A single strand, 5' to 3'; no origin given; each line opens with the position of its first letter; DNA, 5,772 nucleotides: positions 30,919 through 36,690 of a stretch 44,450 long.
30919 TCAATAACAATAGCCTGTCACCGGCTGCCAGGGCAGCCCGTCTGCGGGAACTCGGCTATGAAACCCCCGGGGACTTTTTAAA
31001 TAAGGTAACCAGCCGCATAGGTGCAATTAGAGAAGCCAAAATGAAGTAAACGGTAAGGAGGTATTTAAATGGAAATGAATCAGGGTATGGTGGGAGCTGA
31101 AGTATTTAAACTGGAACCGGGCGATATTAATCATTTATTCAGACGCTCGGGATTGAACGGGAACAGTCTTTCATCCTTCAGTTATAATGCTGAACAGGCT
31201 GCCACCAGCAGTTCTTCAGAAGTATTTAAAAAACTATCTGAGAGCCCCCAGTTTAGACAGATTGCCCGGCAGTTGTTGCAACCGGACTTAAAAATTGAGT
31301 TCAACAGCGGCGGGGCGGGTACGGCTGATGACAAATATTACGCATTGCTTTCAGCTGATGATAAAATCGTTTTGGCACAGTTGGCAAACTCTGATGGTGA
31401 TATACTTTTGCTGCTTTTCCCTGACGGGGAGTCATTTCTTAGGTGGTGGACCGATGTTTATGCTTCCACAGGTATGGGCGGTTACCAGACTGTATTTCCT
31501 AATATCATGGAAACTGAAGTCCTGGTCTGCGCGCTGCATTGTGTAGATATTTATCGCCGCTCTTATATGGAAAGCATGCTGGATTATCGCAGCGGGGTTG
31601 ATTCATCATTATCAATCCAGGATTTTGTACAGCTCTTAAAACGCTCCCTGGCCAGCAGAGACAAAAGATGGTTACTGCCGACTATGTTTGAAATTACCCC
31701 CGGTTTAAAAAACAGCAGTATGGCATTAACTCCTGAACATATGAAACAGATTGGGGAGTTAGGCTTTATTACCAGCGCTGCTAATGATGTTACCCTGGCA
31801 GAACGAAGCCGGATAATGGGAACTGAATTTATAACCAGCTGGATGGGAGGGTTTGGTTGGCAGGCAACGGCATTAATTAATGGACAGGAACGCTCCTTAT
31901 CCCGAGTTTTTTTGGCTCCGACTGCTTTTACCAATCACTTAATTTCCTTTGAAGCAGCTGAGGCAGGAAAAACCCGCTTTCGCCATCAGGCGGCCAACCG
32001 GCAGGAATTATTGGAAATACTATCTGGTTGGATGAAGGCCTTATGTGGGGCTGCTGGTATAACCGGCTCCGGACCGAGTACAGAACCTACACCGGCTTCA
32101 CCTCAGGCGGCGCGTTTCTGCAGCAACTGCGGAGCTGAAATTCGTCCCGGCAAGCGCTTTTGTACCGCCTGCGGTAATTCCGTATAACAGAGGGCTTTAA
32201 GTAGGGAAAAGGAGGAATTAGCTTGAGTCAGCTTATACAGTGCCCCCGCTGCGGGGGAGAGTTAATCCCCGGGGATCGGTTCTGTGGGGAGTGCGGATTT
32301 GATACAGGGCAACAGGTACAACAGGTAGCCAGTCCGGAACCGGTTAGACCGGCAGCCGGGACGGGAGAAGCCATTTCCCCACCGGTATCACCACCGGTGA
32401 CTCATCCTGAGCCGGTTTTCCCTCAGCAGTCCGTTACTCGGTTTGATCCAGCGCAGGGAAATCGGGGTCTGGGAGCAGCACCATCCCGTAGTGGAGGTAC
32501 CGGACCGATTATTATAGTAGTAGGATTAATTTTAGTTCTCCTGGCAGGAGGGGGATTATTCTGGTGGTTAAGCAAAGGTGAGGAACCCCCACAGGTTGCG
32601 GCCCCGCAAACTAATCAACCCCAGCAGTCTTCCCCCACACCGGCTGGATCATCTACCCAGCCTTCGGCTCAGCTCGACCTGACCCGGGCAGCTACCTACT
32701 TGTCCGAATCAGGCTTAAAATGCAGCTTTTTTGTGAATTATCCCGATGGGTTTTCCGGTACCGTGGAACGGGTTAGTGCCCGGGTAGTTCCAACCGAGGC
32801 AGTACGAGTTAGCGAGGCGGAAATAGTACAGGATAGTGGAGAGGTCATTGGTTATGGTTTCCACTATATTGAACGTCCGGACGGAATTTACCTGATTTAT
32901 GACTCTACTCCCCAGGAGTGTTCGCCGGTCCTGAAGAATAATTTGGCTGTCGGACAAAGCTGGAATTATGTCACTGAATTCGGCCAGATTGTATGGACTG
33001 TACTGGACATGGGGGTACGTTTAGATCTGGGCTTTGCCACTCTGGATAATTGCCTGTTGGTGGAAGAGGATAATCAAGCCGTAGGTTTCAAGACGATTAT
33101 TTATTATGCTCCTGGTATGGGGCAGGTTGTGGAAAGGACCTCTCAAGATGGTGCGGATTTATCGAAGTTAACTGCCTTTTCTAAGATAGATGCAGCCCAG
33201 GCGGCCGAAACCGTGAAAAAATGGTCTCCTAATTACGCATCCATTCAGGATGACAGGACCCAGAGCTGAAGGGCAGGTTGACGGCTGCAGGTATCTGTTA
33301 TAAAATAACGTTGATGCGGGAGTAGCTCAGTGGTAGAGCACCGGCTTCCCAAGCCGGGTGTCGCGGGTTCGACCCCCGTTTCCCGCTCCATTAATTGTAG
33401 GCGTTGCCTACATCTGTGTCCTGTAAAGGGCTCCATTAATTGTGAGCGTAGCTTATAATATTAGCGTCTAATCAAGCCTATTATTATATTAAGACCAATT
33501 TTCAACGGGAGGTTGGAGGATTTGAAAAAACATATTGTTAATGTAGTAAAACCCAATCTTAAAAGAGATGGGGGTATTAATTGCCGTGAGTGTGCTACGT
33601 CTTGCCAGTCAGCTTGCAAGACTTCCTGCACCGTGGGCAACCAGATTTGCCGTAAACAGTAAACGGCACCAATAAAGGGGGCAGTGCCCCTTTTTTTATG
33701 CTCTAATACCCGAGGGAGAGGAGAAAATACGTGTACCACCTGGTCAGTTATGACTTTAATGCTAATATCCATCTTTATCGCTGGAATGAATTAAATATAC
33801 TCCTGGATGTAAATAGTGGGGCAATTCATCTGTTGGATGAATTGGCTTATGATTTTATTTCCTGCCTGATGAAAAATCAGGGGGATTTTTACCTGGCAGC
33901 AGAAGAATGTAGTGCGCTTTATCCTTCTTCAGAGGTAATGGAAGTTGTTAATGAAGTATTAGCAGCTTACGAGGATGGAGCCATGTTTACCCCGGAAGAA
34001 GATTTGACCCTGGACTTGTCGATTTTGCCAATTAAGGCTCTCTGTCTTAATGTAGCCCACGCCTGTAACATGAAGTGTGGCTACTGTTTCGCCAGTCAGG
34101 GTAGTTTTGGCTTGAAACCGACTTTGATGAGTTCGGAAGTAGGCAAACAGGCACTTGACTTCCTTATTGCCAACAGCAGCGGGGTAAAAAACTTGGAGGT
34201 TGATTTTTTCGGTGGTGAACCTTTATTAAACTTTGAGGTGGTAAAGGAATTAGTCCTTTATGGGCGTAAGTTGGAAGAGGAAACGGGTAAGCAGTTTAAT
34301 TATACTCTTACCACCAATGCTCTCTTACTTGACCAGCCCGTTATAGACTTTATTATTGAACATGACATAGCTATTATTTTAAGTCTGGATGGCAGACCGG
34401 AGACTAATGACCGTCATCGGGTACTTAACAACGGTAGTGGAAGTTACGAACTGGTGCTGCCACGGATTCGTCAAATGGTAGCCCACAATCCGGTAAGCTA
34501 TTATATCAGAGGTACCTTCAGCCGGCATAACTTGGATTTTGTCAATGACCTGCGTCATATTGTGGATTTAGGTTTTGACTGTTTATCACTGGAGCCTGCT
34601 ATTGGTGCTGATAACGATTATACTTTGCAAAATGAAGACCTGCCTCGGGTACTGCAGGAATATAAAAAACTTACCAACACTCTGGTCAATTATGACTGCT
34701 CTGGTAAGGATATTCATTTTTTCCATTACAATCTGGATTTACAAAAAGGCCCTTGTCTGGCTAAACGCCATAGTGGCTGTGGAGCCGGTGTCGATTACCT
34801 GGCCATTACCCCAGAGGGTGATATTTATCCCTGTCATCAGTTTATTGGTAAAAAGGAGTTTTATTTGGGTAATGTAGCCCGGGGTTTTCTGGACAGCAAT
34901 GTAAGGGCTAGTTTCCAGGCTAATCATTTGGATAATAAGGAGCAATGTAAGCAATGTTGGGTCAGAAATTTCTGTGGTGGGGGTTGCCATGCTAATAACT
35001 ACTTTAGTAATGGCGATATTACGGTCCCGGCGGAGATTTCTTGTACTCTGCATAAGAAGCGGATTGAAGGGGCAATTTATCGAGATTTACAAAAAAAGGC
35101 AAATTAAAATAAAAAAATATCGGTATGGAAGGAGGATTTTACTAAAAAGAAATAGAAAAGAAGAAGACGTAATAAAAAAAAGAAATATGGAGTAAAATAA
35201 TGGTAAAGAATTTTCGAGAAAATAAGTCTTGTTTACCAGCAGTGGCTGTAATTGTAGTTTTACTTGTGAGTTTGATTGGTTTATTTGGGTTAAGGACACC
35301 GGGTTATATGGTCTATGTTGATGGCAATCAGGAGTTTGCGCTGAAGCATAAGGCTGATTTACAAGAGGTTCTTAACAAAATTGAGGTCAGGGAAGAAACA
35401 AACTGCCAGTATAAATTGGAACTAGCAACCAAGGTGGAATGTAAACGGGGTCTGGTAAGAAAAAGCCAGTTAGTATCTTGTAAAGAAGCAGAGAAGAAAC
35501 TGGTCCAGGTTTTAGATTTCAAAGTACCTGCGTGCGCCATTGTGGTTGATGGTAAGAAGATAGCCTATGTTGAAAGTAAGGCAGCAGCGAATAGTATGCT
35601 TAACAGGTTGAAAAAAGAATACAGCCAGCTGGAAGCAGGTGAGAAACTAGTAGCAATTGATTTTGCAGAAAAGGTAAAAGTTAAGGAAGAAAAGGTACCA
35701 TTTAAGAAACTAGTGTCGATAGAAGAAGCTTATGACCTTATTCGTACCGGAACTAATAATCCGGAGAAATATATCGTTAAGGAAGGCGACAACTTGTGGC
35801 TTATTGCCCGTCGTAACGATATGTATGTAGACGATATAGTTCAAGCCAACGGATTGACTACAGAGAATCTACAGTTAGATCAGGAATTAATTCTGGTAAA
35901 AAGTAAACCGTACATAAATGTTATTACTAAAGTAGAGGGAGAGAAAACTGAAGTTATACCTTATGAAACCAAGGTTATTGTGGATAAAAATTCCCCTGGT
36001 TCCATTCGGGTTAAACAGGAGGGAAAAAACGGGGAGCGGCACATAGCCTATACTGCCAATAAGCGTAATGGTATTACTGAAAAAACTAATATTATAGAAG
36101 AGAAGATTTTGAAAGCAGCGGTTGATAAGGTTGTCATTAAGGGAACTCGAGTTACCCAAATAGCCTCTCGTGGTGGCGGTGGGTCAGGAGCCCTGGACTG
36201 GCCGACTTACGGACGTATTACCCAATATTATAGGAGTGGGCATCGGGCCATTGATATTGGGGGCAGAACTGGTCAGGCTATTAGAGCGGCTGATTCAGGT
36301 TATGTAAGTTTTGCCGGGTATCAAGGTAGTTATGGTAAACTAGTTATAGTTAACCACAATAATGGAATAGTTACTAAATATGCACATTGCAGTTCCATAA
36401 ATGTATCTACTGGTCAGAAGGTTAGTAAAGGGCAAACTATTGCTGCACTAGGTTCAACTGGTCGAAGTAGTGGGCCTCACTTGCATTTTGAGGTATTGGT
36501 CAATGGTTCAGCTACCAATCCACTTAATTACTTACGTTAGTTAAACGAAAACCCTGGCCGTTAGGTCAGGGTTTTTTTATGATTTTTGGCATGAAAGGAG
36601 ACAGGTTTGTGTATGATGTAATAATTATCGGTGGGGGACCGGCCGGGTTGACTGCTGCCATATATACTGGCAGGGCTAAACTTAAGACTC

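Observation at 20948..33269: Candidate uncharacterised envelope-associated gene cluster built around a giant repeat protein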

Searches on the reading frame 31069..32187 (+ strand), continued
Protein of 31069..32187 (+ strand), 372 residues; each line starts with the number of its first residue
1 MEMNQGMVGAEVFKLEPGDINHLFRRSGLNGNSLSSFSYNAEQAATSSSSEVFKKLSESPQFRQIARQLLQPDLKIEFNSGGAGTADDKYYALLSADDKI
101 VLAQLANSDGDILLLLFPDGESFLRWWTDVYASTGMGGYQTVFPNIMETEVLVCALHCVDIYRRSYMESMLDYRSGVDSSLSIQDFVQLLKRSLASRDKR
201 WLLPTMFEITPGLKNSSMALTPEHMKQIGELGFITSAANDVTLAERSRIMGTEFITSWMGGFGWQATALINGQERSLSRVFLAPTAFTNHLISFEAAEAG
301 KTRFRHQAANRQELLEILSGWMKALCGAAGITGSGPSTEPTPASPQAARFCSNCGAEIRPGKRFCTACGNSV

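Call 82: find_encoding_contigs(protein=P0034, flank=10000, max_places=2)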
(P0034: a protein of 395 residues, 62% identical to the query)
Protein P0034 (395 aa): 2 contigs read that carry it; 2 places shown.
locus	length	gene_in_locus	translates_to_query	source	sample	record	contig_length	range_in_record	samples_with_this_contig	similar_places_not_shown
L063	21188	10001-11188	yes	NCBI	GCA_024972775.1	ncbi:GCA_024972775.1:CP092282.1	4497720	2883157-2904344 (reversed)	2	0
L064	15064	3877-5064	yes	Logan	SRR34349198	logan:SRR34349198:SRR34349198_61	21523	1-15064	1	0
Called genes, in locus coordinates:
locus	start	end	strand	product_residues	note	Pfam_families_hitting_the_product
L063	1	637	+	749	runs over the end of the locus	PF01266:DAO (faint), PF00724:Oxidored_FMN (weak), PF00724:Oxidored_FMN, PF01134:GIDA (weak), PF03486:HI0933_like (weak), PF07992:Pyr_redox_2, PF12831:FAD_oxidored, PF13450:NAD_binding_8 (weak), +2 more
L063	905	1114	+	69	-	PF02416:TatA_B_E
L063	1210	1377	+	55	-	PF02416:TatA_B_E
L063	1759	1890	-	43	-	-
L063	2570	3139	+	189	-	-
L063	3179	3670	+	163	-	-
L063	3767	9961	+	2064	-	-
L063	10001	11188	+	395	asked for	PF13240:Zn_Ribbon_1 (weak)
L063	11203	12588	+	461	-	-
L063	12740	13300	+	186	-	PF04011:LemA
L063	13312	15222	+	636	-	PF09972:DUF2207, PF20990:DUF2207_C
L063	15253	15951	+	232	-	PF12773:DZR (faint), PF13240:Zn_Ribbon_1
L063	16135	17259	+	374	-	PF04055:Radical_SAM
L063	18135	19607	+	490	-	PF17853:GGDEF_2 (weak), PF13556:HTH_30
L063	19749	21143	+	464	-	PF02730:AFOR_N, PF01314:AFOR_C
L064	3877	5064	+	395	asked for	PF13240:Zn_Ribbon_1 (weak)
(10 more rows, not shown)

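Call 83: find_encoding_contigs(protein=P0114, flank=10000, max_places=2)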
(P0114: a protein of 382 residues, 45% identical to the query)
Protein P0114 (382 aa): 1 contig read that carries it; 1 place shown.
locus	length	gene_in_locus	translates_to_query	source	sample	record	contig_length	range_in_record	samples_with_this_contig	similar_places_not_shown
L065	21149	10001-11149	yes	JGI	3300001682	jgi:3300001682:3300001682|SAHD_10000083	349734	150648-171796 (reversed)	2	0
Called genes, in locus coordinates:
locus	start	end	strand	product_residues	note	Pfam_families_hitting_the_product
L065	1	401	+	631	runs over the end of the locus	PF09972:DUF2207, PF20990:DUF2207_C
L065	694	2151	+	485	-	PF00196:GerE, PF08281:Sigma70_r4_2 (weak)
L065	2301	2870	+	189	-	-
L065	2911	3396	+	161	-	-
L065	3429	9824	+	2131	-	-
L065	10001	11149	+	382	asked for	PF13240:Zn_Ribbon_1 (weak)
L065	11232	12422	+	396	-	PF13240:Zn_Ribbon_1 (weak)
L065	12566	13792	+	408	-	-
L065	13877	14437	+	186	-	PF04011:LemA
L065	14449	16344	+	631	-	PF09972:DUF2207, PF20990:DUF2207_C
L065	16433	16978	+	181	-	-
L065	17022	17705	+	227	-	PF12773:DZR (faint), PF13240:Zn_Ribbon_1 (weak)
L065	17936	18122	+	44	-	-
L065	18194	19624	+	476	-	PF00270:DEAD, PF04851:ResIII (weak), PF00271:Helicase_C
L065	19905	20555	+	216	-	PF00571:CBS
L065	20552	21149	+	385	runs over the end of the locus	PF00850:Hist_deacetyl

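Call 93: find_related_loci(query=A1, collection=viral_contigs, flank=10000)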
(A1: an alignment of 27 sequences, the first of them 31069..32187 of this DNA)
Query A1 (372 aa) in viral_contigs; peptide patterns used: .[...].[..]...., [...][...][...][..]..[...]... (x = any residue, [..] = any of these).
32 stretches matched a pattern, but none encodes a relative of the query by tblastn (E <= 1e-3).

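Call 95: find_related_loci(query=A5, collection=metagenome_contigs, flank=6000)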
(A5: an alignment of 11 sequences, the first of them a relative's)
Query A5 (270 aa) in metagenome_contigs; peptide patterns used: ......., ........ (x = any residue, [..] = any of these).
200 stretches matched a pattern; 10 encode a relative of the query (tblastn E <= 1e-3); 10 distinct loci.
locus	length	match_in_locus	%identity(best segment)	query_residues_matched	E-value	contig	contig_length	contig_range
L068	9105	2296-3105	100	1-270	0e+0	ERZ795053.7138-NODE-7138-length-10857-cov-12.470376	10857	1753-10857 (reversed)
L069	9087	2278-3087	100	1-270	0e+0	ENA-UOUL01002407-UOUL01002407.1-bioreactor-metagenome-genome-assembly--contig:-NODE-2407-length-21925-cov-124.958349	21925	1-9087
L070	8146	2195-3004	100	1-270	0e+0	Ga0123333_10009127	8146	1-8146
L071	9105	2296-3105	100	1-270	0e+0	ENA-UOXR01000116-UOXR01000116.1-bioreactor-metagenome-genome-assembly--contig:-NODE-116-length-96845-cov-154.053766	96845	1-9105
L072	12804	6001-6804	85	2-269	1e-165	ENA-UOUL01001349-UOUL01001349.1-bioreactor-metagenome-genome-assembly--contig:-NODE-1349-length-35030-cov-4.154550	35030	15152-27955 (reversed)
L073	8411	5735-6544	85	1-270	1e-163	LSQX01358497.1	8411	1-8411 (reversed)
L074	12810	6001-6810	78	1-270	3e-147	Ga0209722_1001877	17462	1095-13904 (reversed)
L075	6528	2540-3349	75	1-270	2e-144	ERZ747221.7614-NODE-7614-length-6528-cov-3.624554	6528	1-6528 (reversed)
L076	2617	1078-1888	100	1-270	9e-161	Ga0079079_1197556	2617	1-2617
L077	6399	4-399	90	139-270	4e-78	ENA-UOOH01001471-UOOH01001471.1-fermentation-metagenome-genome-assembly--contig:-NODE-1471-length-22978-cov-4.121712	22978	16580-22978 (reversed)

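Call 115: search_protein_families(library=padloc, proteins=[L005:12217-13467:+, L005:16050-16733:+, L014:9148-9969:+, L014:8090-9184:+, L062:4430-7216:+], max_evalue=0.01)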
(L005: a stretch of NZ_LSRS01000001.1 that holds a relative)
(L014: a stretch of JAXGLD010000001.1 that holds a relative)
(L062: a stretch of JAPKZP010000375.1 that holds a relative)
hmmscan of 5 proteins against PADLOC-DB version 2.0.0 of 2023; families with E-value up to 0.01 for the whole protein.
L005:12217-13467:+ (416 aa): 0 families

L005:16050-16733:+ (227 aa): 0 families

L014:9148-9969:+ (274 aa): 0 families

L014:8090-9184:+ (365 aa): 0 families

L062:4430-7216:+ (928 aa): 1 family
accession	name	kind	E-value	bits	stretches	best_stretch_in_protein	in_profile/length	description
PDLC00604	ZorA1|ZorA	-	0.0055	13.2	1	501-654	406-561/639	MotA/ExbB/TolQ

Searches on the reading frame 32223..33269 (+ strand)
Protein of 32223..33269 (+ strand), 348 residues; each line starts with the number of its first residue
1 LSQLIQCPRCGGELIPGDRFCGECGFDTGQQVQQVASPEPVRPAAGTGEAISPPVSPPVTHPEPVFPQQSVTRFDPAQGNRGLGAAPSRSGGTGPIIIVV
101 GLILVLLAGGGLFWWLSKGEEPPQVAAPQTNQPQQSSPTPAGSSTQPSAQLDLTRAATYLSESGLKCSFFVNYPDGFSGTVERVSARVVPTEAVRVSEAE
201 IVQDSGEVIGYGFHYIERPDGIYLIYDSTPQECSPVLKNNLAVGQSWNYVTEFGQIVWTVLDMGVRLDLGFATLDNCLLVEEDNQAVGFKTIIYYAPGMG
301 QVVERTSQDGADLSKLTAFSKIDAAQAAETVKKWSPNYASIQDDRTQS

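Call 5: search_protein_families(library=pfam, proteins=[window:32223-33269:+], max_evalue=0.1)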
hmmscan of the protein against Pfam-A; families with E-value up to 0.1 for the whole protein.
window:32223-33269:+ (348 aa): 4 families
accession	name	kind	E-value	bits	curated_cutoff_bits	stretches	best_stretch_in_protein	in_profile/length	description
PF13248.11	Zn_ribbon_3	-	0.00028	20.7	27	1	5-25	3-23/26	zinc-ribbon domain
PF13240.11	Zn_Ribbon_1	-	0.00057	20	25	1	7-27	2-22/23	zinc-ribbon domain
PF12773.13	DZR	-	0.0015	19.1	27.3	1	5-25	25-45/45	Double zinc ribbon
PF01783.29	Ribosomal_L32p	-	0.067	13.8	21.3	0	3-33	25-54/56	Ribosomal L32p protein family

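Call 6: search_protein_families(library=ncbifam, proteins=[window:32223-33269:+], max_evalue=0.1)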
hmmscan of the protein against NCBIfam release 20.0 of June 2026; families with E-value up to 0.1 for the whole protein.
window:32223-33269:+ (348 aa): 4 families
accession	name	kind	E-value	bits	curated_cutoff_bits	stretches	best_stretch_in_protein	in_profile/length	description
NF033761.1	gliding_GltJ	equivalog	0.00072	18.8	450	1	37-157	308-434/671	adventurous gliding motility protein GltJ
NF004285.1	PRK05696.1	equivalog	0.016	15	179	1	96-136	22-56/171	flagellar basal body-associated protein FliL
TIGR03931.1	T7SS_Rv3446c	hypoth_equivalog_domain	0.046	14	47.6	1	98-182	2-80/194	type VII secretion-associated protein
NF006283.1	PRK08455.1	equivalog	0.099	12.3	187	0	96-144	20-68/182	flagellar basal body-associated protein FliL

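Call 7: search_protein_families(library=padloc, proteins=[window:32223-33269:+], max_evalue=0.01)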
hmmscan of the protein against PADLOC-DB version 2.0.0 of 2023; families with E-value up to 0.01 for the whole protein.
window:32223-33269:+ (348 aa): 0 families

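Call 8: search_protein_families(library=phrogs, proteins=[window:32223-33269:+], max_evalue=0.01)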
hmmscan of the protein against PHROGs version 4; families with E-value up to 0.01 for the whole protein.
window:32223-33269:+ (348 aa): 0 families

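Call 69: search_solved_structures(query=A7, max_evalue=5)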
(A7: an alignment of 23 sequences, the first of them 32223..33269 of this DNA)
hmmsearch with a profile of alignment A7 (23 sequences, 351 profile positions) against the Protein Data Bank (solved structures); distinct sequences matched with E-value up to 5: 40.
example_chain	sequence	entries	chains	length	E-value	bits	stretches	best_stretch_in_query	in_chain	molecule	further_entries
11xu_G1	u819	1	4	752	0.0046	19.6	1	6-40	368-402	Double zinc ribbon and ankyrin repeat-containing protein 1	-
9sfa_A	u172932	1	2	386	0.006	19.2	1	6-34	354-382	Putative regulatory protein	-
5a8i_A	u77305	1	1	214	0.0073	18.9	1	7-81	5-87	ARNA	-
8s05_C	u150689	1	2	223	0.0077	18.9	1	6-81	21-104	Conserved protein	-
6zj3_Ly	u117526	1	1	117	0.018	17.6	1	5-92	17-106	Ribosomal protein eL37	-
9hmf_O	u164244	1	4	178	0.036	16.7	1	86-143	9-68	Flagellar protein FliL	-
8q7z_Bj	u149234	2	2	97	0.064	15.8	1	6-49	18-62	Ribosomal protein L37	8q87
7oqy_Y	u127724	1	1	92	0.069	15.7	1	4-39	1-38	DNA-directed RNA polymerase, subunit M (RpoM-2)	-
7oya_j1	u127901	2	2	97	0.076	15.6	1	6-49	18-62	Ribosomal protein L37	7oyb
7oyc_j1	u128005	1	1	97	0.08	15.5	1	6-49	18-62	Ribosomal protein L37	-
6gz3_Aj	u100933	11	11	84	0.094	15.3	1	6-48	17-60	Ribosomal protein L37 | ribosomal protein eL37 | 60S ribosomal protein L37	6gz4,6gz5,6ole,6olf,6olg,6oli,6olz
11he_37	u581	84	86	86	0.094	15.3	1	6-48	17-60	60S ribosomal protein L37 | eL37 | Ribosomal protein L37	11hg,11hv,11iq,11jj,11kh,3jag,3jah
22tu_Lj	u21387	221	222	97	0.094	15.3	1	6-48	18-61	60S ribosomal protein L37 | Large ribosomal subunit protein eL37 | 60S RIBOSOMAL PROTEIN EL37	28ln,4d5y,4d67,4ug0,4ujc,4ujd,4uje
9y49_Cj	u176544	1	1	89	0.096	15.3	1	6-48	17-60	60S ribosomal protein L37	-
9ru7_Lj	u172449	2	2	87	0.097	15.2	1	6-48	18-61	Large ribosomal subunit protein eL37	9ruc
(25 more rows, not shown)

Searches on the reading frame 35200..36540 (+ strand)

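Call 41: search_protein_families(library=pfam, proteins=[window:35200-36540:+], max_evalue=0.00001)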
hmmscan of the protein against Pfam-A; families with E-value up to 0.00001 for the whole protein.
window:35200-36540:+ (446 aa): 3 families
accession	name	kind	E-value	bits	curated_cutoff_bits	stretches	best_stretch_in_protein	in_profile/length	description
PF01551.29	Peptidase_M23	-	4.7e-33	113.7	28.7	1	347-441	2-96/96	Peptidase family M23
PF07501.17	G5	-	6.6e-12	45.9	23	1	248-316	5-74/75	G5 domain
PF01476.26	LysM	-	1.1e-11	44.9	20.9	1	191-232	1-42/43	LysM domain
